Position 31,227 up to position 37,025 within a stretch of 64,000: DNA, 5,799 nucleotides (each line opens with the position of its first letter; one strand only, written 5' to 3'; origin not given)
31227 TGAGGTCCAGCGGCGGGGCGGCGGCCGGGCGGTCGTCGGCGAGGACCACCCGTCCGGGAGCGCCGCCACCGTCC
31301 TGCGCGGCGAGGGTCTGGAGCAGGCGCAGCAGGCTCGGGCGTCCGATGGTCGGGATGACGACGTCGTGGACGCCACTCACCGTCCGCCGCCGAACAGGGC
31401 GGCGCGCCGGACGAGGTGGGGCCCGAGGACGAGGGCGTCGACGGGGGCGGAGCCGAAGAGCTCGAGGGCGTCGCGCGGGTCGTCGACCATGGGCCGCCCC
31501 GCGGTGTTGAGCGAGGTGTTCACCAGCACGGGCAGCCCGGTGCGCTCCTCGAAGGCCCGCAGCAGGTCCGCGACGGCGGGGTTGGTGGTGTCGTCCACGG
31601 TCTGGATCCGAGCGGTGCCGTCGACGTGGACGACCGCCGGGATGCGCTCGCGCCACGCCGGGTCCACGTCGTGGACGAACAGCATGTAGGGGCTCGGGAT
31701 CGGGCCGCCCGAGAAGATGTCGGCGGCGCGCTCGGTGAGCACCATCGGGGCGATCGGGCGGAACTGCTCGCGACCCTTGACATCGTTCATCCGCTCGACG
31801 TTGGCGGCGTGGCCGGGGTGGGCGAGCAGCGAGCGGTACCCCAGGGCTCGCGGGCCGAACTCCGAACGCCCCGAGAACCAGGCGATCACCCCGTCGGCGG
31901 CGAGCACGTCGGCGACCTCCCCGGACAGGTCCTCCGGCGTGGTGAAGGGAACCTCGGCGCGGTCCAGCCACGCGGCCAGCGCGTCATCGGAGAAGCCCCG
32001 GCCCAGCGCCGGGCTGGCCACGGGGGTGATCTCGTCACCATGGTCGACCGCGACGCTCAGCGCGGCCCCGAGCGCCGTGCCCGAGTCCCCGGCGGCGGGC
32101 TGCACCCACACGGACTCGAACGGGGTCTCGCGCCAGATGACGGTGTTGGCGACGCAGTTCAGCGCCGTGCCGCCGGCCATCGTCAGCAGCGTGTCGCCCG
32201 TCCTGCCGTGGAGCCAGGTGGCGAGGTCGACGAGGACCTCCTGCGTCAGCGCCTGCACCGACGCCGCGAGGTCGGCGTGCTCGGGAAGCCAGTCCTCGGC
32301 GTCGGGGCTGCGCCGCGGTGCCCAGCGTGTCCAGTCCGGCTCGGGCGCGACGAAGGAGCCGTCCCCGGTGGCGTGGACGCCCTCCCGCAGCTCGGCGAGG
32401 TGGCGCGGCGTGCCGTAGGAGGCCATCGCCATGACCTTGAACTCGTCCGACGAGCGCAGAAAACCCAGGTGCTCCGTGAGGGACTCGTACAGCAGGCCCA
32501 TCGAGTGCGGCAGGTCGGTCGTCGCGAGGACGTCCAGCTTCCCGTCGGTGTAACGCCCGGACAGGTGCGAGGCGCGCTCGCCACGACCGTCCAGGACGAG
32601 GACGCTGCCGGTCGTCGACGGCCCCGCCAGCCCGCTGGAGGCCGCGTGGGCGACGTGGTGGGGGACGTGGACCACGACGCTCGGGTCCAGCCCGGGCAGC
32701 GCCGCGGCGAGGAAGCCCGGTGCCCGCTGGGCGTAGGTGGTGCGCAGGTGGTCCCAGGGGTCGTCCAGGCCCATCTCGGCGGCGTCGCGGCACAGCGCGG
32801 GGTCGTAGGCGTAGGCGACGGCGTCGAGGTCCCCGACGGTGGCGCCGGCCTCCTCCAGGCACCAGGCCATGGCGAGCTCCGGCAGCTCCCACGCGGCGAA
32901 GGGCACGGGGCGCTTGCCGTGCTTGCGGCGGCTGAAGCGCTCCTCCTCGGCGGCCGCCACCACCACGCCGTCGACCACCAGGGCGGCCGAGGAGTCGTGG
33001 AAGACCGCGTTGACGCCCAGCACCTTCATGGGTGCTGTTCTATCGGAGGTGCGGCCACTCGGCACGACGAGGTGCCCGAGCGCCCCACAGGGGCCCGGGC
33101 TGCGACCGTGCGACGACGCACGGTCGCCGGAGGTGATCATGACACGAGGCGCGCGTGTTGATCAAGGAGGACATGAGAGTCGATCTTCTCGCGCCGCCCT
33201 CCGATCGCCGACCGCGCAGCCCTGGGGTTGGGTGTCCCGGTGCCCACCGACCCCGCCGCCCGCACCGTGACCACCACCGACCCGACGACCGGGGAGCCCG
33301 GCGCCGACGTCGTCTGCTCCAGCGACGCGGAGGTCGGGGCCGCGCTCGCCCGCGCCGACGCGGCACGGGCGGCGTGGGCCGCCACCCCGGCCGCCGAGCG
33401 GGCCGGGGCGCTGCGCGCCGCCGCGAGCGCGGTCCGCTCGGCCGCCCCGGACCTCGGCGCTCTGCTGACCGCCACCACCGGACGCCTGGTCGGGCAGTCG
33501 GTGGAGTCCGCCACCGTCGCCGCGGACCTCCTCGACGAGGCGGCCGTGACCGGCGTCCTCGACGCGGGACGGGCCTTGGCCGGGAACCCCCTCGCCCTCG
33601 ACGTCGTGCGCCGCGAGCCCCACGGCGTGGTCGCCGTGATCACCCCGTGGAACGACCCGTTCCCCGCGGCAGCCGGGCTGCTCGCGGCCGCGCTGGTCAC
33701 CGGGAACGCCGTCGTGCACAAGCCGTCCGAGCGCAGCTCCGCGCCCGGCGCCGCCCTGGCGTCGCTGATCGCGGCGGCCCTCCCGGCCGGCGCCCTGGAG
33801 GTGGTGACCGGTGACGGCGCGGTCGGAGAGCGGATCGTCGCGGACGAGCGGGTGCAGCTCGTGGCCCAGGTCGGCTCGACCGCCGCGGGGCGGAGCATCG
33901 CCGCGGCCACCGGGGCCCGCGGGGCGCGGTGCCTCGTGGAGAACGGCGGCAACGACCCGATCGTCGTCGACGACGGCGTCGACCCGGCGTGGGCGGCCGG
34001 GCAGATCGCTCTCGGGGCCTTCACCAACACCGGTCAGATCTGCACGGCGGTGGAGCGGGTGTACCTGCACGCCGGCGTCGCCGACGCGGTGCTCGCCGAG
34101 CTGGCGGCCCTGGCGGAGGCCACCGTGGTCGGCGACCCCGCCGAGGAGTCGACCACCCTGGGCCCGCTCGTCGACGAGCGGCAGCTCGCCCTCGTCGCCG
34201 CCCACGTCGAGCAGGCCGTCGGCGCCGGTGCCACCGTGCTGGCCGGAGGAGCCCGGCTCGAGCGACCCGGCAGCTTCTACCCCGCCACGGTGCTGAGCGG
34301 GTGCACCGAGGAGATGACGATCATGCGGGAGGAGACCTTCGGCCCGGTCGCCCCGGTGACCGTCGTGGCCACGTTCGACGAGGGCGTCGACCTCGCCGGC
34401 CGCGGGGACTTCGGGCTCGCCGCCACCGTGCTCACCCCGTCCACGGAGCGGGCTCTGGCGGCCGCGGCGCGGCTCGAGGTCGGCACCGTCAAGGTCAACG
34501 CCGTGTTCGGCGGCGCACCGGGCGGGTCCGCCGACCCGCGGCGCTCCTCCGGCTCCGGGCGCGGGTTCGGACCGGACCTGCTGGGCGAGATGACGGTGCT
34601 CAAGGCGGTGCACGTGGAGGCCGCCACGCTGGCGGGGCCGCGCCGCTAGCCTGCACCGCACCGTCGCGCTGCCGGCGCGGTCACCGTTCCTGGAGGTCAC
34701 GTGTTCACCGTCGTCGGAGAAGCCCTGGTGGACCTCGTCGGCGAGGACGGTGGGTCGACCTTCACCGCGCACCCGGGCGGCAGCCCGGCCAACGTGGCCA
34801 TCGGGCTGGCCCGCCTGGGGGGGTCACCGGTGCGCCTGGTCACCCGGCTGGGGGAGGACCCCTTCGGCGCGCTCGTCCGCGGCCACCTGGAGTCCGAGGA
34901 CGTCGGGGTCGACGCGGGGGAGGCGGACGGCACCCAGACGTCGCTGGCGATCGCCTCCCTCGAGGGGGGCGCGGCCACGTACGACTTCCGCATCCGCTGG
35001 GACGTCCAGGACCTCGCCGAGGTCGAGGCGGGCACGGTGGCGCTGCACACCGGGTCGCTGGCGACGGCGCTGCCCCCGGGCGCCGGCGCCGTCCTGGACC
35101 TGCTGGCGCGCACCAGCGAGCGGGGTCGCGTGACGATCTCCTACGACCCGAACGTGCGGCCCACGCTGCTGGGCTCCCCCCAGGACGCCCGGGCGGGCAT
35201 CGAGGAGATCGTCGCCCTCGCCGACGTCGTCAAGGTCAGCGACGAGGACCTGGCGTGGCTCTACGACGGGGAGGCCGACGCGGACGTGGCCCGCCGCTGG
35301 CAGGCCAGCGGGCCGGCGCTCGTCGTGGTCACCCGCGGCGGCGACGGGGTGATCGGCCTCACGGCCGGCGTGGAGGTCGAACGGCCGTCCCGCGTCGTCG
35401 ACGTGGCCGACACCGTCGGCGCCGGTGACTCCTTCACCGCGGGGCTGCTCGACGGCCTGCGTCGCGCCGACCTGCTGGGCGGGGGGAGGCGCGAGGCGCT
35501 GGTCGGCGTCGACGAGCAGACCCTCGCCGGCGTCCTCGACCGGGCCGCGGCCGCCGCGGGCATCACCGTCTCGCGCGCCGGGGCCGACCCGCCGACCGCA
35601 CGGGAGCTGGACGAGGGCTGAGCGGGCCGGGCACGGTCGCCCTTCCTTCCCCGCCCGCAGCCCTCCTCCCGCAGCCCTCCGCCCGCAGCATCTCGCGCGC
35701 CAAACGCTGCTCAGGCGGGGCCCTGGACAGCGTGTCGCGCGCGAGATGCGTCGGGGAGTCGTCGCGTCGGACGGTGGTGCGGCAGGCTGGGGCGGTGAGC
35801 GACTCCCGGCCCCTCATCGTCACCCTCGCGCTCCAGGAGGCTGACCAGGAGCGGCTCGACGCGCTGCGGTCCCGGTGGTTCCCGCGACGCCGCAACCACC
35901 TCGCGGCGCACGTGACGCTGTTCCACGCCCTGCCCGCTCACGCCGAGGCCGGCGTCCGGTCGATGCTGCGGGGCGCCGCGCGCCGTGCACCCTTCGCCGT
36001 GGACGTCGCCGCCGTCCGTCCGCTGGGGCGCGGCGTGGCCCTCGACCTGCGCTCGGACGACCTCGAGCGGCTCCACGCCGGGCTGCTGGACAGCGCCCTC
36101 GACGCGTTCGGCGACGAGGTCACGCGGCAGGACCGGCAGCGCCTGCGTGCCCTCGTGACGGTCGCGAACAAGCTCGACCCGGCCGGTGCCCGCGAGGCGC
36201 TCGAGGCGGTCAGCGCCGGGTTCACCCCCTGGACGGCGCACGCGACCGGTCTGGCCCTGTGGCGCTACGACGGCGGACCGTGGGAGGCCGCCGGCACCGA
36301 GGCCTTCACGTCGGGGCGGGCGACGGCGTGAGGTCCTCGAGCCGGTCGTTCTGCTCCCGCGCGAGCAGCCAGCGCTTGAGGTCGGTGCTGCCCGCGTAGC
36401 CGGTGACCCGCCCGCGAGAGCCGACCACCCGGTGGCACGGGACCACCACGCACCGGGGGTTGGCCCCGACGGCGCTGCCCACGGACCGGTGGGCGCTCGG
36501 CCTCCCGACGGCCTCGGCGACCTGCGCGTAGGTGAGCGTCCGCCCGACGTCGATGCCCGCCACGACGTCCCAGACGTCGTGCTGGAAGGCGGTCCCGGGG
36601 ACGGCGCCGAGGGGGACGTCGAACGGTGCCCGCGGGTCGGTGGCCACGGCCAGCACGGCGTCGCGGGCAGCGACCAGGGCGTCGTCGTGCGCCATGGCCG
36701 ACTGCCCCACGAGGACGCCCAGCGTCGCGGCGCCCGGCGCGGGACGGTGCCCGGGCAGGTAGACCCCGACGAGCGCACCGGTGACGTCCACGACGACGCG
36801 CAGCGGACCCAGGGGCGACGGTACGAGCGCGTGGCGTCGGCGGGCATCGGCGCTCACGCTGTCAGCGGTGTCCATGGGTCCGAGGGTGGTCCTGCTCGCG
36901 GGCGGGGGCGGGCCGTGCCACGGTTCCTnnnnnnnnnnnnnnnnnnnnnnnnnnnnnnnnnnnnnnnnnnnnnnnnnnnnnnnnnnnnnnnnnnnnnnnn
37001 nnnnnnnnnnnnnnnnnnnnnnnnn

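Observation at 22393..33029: Translationally coupled ADP-heptose + heptosyltransferase + carbamoyltransferase operon in a genome that should have no LPS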

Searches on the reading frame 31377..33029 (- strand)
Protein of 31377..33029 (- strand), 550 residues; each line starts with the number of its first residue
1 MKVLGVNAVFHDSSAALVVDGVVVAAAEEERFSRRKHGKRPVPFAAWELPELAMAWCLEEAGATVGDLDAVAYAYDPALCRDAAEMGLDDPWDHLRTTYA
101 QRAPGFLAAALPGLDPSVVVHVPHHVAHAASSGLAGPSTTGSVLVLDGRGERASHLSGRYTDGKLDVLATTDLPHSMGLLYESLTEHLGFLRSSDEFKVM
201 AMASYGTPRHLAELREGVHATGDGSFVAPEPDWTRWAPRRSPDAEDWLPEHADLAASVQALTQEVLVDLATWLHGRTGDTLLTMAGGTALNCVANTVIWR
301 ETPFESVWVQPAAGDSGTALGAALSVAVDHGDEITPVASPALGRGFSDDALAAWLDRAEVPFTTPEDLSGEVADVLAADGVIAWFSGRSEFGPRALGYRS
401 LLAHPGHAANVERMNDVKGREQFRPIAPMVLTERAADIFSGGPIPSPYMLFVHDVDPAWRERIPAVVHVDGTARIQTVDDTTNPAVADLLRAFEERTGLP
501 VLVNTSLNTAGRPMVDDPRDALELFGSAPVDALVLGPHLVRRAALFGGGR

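Call 4: search_protein_families(library=pfam, proteins=[window:31377-33029:-], max_evalue=0.01)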
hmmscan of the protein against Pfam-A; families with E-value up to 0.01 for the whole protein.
window:31377-33029:- (550 aa): 2 families
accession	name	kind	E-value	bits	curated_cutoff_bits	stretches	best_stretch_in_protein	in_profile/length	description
PF16861.10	Carbam_trans_C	-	2.9e-64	216.2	27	1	373-542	1-170/170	Carbamoyltransferase C-terminus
PF02543.21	Carbam_trans_N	-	5.2e-45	154.8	24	3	251-324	273-346/346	Carbamoyltransferase N-terminus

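Call 5: search_protein_families(library=ncbifam, proteins=[window:31377-33029:-], max_evalue=0.01)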
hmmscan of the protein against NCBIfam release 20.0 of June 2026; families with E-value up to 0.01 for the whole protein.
window:31377-33029:- (550 aa): 1 family
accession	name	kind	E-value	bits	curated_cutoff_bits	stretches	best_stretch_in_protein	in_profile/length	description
NF041651.1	nodul_NodU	equivalog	4.3e-57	194.1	1000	1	253-520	272-535/556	nodulation protein NodU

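Call 46: search_solved_structures(query=window:31377-33029:-, max_evalue=0.00001)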
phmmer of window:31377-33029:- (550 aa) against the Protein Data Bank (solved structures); distinct sequences matched with E-value up to 0.00001: 12.
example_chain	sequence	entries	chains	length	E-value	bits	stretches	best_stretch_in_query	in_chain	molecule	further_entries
7xb6_A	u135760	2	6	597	9.9e-89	301.9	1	10-541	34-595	Carbamoyltransferase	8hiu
3ver_A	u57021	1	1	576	8.9e-84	285.6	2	249-542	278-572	O-carbamoyltransferase TobZ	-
3vf4_A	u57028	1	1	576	2.7e-83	284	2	249-542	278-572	O-carbamoyltransferase TobZ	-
3vf2_A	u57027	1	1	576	3.3e-83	283.7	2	249-542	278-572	O-carbamoyltransferase TobZ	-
3vex_A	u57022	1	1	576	5.3e-83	283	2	249-542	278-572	O-carbamoyltransferase TobZ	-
3ven_A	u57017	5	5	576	7.1e-83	282.6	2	249-542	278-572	O-carbamoyltransferase TobZ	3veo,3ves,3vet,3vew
3vez_A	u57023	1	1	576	7.7e-83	282.5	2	249-542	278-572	O-carbamoyltransferase TobZ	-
9s2t_A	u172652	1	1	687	5.1e-75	256.6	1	9-543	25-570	Decarbamoylnovobiocin carbamoyltransferase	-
7vyj_A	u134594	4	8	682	1.9e-70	241.5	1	8-543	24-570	GdmN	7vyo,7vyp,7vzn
7vx0_A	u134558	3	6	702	2.1e-70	241.4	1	8-543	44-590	GdmN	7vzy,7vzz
7vzu_A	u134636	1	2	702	2.9e-70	240.9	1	8-543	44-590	GdmN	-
7vzq_A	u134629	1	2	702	6.3e-69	236.6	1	9-543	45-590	GdmN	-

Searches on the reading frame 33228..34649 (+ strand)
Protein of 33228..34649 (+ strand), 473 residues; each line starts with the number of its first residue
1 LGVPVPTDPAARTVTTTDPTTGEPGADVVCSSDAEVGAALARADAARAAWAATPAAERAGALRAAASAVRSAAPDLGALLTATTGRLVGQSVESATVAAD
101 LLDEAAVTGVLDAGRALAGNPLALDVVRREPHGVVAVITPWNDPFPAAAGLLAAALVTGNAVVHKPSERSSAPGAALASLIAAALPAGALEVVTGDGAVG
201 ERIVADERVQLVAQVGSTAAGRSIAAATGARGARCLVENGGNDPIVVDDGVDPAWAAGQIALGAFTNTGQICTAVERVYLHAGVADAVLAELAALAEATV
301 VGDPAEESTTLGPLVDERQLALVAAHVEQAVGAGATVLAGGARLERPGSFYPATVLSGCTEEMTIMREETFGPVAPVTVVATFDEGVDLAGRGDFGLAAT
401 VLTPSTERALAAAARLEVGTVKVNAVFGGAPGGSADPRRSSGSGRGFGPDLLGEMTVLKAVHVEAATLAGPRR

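Call 7: search_protein_families(library=pfam, proteins=[window:33228-34649:+], max_evalue=0.001)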
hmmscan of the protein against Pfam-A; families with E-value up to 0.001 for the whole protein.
window:33228-34649:+ (473 aa): 1 family
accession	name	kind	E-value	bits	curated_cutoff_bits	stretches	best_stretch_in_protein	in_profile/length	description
PF00171.27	Aldedh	-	4.1e-112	375.5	23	1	10-461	5-461/461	Aldehyde dehydrogenase family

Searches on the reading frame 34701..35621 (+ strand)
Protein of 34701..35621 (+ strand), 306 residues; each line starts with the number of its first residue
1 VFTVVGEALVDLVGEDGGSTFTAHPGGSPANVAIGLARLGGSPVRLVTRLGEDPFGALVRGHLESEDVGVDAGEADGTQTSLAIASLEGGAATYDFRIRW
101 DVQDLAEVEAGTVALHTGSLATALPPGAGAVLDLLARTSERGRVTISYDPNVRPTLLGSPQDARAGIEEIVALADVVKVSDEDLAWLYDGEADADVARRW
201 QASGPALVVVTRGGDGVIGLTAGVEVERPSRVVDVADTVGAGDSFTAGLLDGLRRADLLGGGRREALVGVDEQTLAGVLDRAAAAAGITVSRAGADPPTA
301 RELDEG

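Call 7: search_protein_families(library=pfam, proteins=[window:34701-35621:+], max_evalue=0.001)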
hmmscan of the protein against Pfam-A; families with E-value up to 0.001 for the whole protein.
window:34701-35621:+ (306 aa): 1 family
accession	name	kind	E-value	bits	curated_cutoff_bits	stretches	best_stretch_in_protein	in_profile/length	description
PF00294.29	PfkB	-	6.7e-41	141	25.8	1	3-298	5-298/302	pfkB family carbohydrate kinase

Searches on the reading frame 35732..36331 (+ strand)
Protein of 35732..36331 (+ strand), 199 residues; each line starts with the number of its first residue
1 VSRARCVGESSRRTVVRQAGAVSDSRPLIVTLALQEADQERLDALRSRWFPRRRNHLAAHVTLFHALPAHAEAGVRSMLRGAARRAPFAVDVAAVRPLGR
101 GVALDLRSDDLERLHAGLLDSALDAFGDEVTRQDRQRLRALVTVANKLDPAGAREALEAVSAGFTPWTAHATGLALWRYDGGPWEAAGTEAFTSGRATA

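Call 7: search_protein_families(library=pfam, proteins=[window:35732-36331:+], max_evalue=0.001)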
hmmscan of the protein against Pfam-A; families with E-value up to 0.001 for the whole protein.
window:35732-36331:+ (199 aa): 1 family
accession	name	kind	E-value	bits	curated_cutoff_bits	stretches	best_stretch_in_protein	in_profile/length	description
PF13563.12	2_5_RNA_ligase2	-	1.8e-17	64.2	27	1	36-182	3-151/152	2'-5' RNA ligase superfamily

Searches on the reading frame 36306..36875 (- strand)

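Call 7: search_protein_families(library=pfam, proteins=[window:36306-36875:-], max_evalue=0.001)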
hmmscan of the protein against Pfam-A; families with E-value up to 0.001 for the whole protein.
window:36306-36875:- (189 aa): 1 family
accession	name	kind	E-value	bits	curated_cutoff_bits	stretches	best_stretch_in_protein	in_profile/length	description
PF01035.26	DNA_binding_1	-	3.7e-30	104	27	1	96-175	1-80/81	6-O-methylguanine DNA methyltransferase, DNA binding domain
